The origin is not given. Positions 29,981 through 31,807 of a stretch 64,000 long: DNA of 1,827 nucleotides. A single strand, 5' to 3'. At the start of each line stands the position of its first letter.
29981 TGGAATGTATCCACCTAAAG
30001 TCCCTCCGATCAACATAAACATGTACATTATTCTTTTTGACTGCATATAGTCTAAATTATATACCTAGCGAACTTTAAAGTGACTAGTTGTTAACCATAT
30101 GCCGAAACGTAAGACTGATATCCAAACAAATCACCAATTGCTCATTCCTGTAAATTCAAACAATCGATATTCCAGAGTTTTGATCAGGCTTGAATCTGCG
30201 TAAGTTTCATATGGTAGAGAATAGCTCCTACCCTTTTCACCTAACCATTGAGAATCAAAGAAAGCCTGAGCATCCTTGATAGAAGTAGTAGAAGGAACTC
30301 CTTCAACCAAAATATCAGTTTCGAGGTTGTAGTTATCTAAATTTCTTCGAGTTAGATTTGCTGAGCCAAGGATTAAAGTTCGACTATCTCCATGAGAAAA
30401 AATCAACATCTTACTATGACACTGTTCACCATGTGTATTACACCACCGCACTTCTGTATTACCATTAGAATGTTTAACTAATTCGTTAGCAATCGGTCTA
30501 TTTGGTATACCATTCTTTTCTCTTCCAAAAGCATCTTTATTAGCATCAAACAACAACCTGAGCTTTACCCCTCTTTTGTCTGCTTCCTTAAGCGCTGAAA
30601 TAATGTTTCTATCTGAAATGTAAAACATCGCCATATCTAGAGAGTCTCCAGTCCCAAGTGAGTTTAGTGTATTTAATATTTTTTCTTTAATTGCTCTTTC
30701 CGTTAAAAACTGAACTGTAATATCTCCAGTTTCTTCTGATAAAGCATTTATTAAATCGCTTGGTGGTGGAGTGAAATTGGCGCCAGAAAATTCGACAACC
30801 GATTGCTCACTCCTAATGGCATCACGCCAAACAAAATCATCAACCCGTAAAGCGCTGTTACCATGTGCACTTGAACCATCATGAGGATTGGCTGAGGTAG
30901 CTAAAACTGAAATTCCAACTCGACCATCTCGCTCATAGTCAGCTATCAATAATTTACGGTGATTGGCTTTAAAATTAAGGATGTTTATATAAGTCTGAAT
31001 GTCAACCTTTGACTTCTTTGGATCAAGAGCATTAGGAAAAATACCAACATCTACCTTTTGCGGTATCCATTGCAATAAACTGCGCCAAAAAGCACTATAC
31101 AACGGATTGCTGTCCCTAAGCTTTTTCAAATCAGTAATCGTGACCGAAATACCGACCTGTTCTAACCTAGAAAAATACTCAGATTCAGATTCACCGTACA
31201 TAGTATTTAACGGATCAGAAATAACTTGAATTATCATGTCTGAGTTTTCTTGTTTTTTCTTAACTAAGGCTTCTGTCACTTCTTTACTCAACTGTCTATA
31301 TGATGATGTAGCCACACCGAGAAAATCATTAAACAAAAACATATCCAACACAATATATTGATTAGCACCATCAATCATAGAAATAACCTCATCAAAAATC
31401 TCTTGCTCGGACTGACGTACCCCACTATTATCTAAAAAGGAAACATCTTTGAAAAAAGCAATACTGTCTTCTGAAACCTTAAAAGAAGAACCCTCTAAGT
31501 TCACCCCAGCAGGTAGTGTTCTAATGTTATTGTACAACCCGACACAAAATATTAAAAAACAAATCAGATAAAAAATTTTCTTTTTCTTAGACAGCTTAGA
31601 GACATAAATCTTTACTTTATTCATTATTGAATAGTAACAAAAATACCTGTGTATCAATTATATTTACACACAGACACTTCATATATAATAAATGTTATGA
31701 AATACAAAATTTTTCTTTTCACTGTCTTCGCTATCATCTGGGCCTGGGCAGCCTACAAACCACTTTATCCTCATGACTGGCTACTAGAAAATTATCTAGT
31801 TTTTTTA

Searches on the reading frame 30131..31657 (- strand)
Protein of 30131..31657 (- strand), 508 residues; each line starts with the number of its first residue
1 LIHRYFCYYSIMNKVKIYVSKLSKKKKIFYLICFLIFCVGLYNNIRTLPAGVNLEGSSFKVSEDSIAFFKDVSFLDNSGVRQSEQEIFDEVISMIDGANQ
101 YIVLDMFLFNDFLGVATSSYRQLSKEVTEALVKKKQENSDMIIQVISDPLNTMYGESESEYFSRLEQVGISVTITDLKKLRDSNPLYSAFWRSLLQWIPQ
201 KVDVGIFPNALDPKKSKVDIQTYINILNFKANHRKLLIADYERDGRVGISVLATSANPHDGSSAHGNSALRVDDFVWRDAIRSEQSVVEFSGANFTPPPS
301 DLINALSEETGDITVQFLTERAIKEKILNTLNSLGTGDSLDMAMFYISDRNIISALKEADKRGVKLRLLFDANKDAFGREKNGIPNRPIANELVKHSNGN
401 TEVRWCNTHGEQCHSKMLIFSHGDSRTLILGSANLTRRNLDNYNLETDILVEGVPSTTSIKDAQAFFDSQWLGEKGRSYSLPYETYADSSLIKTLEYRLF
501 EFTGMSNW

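Call 87: search_protein_families(library=pfam, proteins=[window:30131-31657:-], max_evalue=0.00001)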
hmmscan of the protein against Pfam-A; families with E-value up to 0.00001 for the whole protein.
window:30131-31657:- (508 aa): 1 family
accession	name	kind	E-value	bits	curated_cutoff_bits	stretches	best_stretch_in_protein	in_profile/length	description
PF13091.12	PLDc_2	-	1.5e-28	99.7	27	1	337-471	9-132/132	PLD-like domain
